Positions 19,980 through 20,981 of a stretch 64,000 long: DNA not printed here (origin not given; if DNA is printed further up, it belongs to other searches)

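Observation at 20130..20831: Alternative-oxidase-like di-iron protein in a genome with few respiratory signatures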

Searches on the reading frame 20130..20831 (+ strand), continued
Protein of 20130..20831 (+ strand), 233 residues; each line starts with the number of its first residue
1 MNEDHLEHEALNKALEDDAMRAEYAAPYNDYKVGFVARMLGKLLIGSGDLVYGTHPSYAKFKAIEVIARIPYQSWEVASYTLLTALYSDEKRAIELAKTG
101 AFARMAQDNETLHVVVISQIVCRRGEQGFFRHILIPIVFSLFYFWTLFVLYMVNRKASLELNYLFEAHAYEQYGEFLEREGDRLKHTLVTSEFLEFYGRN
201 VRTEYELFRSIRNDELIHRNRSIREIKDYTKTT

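Call 43: search_protein_families(library=pfam, alignment_id=A2, max_evalue=0.01)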
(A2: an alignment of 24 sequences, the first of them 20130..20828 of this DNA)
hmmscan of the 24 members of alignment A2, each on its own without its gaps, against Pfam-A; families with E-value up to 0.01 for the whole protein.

A. member 1, window:20130-20828:+ (233 aa): 1 family
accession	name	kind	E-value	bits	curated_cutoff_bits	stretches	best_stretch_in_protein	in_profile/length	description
PF01786.24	AOX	-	5.5e-06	26.6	22.7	1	57-220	52-209/216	Alternative oxidase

B. families by the number of members that match (of 24 scanned): 2 families
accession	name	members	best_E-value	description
PF01786.24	AOX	23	1.4e-33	Alternative oxidase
PF03232.19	COQ7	4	3.8e-05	Ubiquinone biosynthesis protein COQ7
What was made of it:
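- Of 24 sequences spanning the family and its relatives, 23 hit AOX (call 43). Four of the 24 sequences in alignment A2 also give weak COQ7 hits (call 43).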

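Call 48: list_cluster_members(proteins=[P0121, P0125, P0128, P0137, P0140, P0141, P0147, P0158, P0163, P0188])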
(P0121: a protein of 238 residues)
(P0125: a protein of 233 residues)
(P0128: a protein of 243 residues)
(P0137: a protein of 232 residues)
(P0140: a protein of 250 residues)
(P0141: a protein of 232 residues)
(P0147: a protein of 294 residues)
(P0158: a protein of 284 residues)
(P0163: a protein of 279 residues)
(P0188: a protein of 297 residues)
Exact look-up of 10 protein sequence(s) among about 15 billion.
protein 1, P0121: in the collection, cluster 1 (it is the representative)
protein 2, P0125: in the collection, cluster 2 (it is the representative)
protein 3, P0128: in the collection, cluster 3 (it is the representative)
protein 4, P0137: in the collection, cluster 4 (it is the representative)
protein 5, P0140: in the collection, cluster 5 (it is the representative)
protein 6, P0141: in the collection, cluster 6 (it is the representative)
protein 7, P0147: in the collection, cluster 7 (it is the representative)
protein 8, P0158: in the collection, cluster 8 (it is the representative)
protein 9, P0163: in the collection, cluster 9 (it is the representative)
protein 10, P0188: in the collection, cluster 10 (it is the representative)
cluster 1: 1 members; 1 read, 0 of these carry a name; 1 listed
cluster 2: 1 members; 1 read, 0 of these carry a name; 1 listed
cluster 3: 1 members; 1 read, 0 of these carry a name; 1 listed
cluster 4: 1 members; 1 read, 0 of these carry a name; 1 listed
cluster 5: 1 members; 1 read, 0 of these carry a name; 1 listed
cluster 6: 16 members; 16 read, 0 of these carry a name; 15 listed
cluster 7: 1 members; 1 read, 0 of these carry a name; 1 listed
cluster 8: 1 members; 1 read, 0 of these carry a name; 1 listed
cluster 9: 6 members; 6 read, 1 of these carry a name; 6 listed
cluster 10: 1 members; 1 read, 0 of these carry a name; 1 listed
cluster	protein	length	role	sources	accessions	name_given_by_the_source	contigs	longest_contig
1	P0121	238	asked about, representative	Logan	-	-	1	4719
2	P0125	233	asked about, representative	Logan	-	-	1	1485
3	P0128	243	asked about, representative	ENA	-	-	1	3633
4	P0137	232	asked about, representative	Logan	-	-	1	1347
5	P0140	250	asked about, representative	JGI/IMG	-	-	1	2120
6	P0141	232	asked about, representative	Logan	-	-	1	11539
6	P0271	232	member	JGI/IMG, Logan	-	-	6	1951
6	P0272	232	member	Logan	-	-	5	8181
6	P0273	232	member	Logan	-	-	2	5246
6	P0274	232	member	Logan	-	-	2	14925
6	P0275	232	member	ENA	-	-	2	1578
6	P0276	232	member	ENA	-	-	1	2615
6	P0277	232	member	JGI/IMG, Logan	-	-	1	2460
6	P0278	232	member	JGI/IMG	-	-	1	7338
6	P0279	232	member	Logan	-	-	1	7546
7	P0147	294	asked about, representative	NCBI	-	-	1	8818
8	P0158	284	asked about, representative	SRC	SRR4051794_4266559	-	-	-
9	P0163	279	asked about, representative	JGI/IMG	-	-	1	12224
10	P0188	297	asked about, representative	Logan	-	-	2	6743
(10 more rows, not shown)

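Call 55: find_homologous_proteins(query=P0141, max_evalue=0.00001)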
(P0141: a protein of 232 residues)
Query P0141 (232 aa): 148 proteins with E <= 0.00001 among 231 candidates; the best 120 are listed.
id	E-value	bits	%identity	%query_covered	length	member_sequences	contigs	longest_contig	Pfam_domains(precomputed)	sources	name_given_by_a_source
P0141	2.2e-154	530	100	100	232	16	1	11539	PF01786.25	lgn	-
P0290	4.2e-139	480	89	100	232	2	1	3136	PF01786.25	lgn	-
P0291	9.7e-128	442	81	100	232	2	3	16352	PF01786.25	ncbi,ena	-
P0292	5.2e-125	433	80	100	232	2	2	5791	PF01786.25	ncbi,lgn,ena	-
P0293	6.5e-125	433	80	100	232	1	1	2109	PF01786.25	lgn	-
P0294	3.0e-124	431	81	100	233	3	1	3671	PF01786.25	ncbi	-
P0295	2.3e-123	428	81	100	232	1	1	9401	PF01786.25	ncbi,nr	ncbi:MAG: hypothetical protein KAH38_04355 [Candidatus Hydrogenedentes bacterium]|nr:hypothetical pr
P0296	3.5e-123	427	78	100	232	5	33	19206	PF01786.25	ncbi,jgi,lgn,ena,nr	ncbi:MAG: hypothetical protein GXY07_03465 [Candidatus Hydrogenedentes bacterium]|jgi:hypothetical p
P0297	5.3e-123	427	79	100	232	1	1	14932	-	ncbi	-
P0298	4.1e-122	424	78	100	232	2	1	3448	PF01786.25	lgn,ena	-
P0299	3.0e-121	421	77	100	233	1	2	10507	PF01786.25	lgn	-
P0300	4.3e-117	408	73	100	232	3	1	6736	PF01786.25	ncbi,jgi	-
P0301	1.7e-116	406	74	100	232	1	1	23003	PF01786.25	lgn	-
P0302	2.0e-115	402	73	100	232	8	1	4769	PF01786.25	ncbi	-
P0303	8.4e-111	387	70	100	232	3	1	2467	PF01786.25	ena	-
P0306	1.5e-95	337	60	100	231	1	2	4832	PF01786.25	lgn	-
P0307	1.3e-88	314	61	98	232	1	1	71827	PF01786.25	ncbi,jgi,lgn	-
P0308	2.4e-88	314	60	99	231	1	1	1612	PF01786.25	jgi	-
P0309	1.1e-86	308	60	98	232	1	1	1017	PF01786.25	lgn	-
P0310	1.4e-86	308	61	98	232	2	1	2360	PF01786.25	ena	-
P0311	8.3e-86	305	59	98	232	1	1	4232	PF01786.25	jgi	-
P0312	1.1e-85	305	57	99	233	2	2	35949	PF01786.25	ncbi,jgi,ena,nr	ncbi:MAG TPA: hypothetical protein HPP77_00530 [Candidatus Hydrogenedentes bacterium]|nr:hypothetica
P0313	1.8e-85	304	58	98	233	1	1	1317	PF01786.25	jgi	jgi:hypothetical protein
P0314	2.8e-85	303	59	98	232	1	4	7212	PF01786.25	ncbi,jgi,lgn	-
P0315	3.1e-85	303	58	97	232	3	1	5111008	PF01786.25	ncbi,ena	-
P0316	2.2e-84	301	59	98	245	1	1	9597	PF01786.25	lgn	-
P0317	2.3e-84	300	56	100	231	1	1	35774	PF01786.25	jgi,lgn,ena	-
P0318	6.0e-84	299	58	98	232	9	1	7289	PF01786.25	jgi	-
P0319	6.9e-84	299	59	99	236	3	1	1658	PF01786.25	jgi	jgi:ubiquinol oxidase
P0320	9.7e-84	298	58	99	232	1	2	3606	PF01786.25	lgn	-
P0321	1.9e-83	297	59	98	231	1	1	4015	PF01786.25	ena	-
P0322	4.1e-83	296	58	98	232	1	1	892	PF01786.25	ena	-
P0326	2.2e-82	294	59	100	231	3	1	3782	PF01786.25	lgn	-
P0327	2.3e-82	294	58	98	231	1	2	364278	PF01786.25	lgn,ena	-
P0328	3.2e-82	293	58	100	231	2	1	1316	PF01786.25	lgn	-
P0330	1.3e-81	291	58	97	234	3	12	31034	PF01786.25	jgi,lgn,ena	jgi:hypothetical protein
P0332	3.2e-80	287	57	93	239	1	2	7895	PF01786.25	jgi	jgi:hypothetical protein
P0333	5.2e-80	286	53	99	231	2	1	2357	PF01786.25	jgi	-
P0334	6.8e-80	286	56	95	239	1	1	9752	PF01786.25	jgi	jgi:hypothetical protein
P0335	2.2e-79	284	56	100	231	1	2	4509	PF01786.25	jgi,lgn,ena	-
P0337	3.5e-79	283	55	100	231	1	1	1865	PF01786.25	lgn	-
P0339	6.9e-79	283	56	98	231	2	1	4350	PF01786.25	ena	-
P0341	4.5e-78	280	55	98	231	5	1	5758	PF01786.25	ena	-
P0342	1.2e-77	278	55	96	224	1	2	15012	PF01786.25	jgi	-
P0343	1.8e-77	278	53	99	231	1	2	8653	PF01786.25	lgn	-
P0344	8.6e-77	276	55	99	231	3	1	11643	PF01786.25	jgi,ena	-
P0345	1.2e-76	275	53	99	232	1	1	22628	PF01786.25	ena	-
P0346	2.0e-76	274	52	100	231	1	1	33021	PF01786.25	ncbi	ncbi:alternative oxidase [Spirochaetota bacterium]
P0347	2.3e-76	274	58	94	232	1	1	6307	PF01786.25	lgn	-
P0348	2.5e-76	274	54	98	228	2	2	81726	PF01786.25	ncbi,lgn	-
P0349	1.2e-75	272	54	98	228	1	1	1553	PF01786.25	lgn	-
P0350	1.2e-75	272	54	100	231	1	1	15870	PF01786.25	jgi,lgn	jgi:hypothetical protein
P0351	1.4e-75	272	55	98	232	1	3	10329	PF01786.25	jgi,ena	-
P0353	9.6e-75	269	56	94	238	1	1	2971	PF01786.25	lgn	-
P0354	9.9e-75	269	56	92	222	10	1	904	PF01786.25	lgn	-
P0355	2.2e-74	268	51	98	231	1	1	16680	PF01786.25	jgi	jgi:ubiquinol oxidase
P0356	3.2e-74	267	53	94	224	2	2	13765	PF01786.25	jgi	jgi:ubiquinol oxidase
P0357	3.4e-74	267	54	98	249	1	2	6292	PF01786.25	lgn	-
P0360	1.3e-73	265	54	95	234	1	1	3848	PF01786.25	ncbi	-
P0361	2.1e-73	265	53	99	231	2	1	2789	PF01786.25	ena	-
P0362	2.3e-73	264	57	93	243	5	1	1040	PF01786.25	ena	-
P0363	2.6e-72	261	53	97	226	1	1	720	PF01786.25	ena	-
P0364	3.7e-71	257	51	97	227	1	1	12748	PF01786.25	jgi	-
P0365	4.0e-71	257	54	95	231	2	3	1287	PF01786.25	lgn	-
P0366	2.1e-70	255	50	99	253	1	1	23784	PF01786.25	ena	-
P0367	1.5e-69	252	54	93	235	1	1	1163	PF01786.25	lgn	-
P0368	1.7e-69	252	50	97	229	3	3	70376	PF01786.25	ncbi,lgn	-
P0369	1.2e-68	249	53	94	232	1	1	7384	PF01786.25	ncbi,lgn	ncbi:MAG: alternative oxidase [Terriglobia bacterium]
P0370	3.0e-68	248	48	99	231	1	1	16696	PF01786.25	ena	-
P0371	5.3e-68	247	52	96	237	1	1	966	PF01786.25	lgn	-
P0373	7.5e-68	246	50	97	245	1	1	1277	PF01786.25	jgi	jgi:hypothetical protein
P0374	8.5e-68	246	50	94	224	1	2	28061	PF01786.25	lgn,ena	-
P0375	6.6e-67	243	52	98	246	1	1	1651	PF01786.25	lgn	-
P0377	6.9e-67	243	50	97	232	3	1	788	PF01786.25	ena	-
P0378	5.2e-66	240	49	97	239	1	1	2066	PF01786.25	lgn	-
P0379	2.3e-65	238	48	95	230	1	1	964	PF01786.25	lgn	-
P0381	1.8e-63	232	48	95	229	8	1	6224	PF01786.25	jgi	jgi:ubiquinol oxidase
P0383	1.9e-62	229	47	97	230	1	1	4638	PF01786.25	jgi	jgi:ubiquinol oxidase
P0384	2.9e-61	225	44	97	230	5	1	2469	PF01786.25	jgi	-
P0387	1.3e-49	187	41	91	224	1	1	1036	PF01786.25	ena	-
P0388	1.3e-45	174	44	81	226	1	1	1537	PF01786.25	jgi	jgi:hypothetical protein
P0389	1.4e-45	174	44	81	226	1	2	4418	PF01786.25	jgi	jgi:hypothetical protein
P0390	1.4e-45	174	44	81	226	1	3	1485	PF01786.25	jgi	jgi:hypothetical protein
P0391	1.0e-44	171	41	88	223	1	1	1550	PF01786.25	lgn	-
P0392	2.1e-44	170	40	89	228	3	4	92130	PF01786.25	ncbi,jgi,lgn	jgi:ubiquinol oxidase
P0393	2.5e-44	169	39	92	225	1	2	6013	PF01786.25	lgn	-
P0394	6.5e-44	168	38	89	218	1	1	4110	PF01786.25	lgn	-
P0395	7.6e-44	168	40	89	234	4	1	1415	PF01786.25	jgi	jgi:hypothetical protein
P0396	8.1e-44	168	44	77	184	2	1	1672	PF01786.25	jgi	-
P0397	8.9e-44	168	40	88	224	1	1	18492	PF01786.25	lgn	-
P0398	1.2e-43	167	39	89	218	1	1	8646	PF01786.25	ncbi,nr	ncbi:MAG: hypothetical protein HY549_08555 [Elusimicrobia bacterium]|nr:hypothetical protein [Elusim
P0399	1.3e-43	167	39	94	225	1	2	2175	PF01786.25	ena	-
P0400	1.5e-43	167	38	89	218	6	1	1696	PF01786.25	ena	-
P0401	1.9e-43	167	37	91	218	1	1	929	PF01786.25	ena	-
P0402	3.3e-43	166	41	94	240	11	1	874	PF01786.25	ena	-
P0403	4.3e-43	165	36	91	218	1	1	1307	PF01786.25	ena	-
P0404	4.3e-43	165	36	95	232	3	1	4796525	PF01786.25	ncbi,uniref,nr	ncbi:alternative oxidase [Candidatus Nitrospira neomarina]|uniref:Alternative oxidase n=1 Tax=Candid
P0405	8.5e-43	164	41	80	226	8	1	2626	PF01786.25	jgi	-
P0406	1.3e-42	164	39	88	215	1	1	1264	PF01786.25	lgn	-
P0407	2.0e-42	163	39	89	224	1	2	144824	PF01786.25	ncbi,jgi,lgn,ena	-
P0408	3.6e-42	162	37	89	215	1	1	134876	PF01786.25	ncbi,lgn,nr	ncbi:MAG: hypothetical protein HYT79_02665 [Elusimicrobia bacterium]|nr:hypothetical protein [Elusim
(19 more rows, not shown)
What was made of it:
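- Tried and rejected: A second homologue search supplied them (call 55).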

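Call 61: search_protein_families(library=ncbifam, proteins=[L004:6322-7974:+, P0070, P0404, P0141, P0226], max_evalue=0.01)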
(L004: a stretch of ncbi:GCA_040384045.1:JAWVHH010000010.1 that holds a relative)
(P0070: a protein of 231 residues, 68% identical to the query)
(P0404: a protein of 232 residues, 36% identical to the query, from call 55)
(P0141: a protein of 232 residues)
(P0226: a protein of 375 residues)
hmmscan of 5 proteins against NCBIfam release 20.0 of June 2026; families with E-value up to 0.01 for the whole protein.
L004:6322-7974:+ (551 aa): 4 families
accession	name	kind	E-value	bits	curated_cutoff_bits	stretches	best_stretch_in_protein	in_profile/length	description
NF049975.1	2HglutDHaseYdiJ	equivalog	2.5e-72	244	1350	1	11-535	27-539/1018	D-2-hydroxyglutarate dehydrogenase YdiJ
TIGR00387.1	glcD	equivalog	3.2e-58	197.5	567.9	3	363-534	247-413/413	glycolate oxidase subunit GlcD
NF008408.0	PRK11230.1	equivalog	5.9e-29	100.9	897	2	365-537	306-473/499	glycolate oxidase subunit GlcD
NF008439.0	PRK11282.1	equivalog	0.0014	17.6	284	0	512-534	331-353/358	glycolate oxidase subunit GlcE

P0070 (231 aa): 0 families

P0404 (232 aa): 0 families

P0141 (232 aa): 0 families

P0226 (375 aa): 0 families

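Call 71: find_encoding_contigs(protein=P0404, flank=6000, max_places=1)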
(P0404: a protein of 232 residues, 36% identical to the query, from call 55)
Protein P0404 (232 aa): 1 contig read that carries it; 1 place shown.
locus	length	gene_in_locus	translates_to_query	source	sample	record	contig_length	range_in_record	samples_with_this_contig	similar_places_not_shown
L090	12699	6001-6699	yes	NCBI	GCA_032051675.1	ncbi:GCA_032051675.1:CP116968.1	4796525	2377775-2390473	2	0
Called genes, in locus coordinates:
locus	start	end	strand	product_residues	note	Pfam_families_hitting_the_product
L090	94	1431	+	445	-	PF04389:Peptidase_M28 (weak), PF01546:Peptidase_M20, PF07687:M20_dimer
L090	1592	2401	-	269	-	PF07638:Sigma70_ECF (faint), PF04542:Sigma70_r2, PF08281:Sigma70_r4_2, PF04545:Sigma70_r4 (faint)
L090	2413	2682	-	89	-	-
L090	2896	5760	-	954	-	PF01590:GAF (weak), PF01590:GAF (weak), PF00158:Sigma54_activat, PF14532:Sigma54_activ_2, PF07724:AAA_2 (weak), PF07728:AAA_5, PF25601:AAA_lid_14, PF02954:HTH_8 (weak), +3 more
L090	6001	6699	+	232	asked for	PF01786:AOX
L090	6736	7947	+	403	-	-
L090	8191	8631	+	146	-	-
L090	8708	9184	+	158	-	PF03928:HbpS-like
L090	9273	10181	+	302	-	PF03928:HbpS-like, PF00190:Cupin_1 (weak), PF07883:Cupin_2 (faint)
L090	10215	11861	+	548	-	PF08450:SGL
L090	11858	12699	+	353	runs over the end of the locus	PF08450:SGL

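Call 72: find_encoding_contigs(protein=P0315, flank=6000, max_places=1)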
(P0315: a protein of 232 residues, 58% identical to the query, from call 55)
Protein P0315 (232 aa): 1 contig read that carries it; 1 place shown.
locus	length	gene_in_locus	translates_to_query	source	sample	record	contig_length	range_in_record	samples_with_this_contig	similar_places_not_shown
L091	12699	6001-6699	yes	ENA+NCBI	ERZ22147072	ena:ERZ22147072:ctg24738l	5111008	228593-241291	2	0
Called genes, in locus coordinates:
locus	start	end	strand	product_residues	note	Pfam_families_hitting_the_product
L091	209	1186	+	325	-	PF00348:polyprenyl_synt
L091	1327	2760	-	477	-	-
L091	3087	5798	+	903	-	-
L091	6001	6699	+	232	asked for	PF01786:AOX (weak)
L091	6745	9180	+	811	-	PF07944:Beta-AFase-like_GH127_cat, PF20736:Glyco_hydro127M, PF20737:Glyco_hydro127C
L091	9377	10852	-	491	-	PF17767:NAPRTase_N, PF02749:QRPTase_N (faint), PF04095:NAPRTase (weak), PF17956:NAPRTase_C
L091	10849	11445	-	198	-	PF00857:Isochorismatase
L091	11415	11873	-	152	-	PF00293:NUDIX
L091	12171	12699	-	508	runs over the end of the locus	PF00682:HMGL-like, PF22617:HCS_D2, PF08502:LeuA_dimer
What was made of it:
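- Closest known: Short. Same: They are also stand-alone genes (calls 71, 72).
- Tried and rejected: Contexts of non-CPR relatives (Nitrospira and a 5.1-Mb genome) were uninformative (calls 71, 72).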
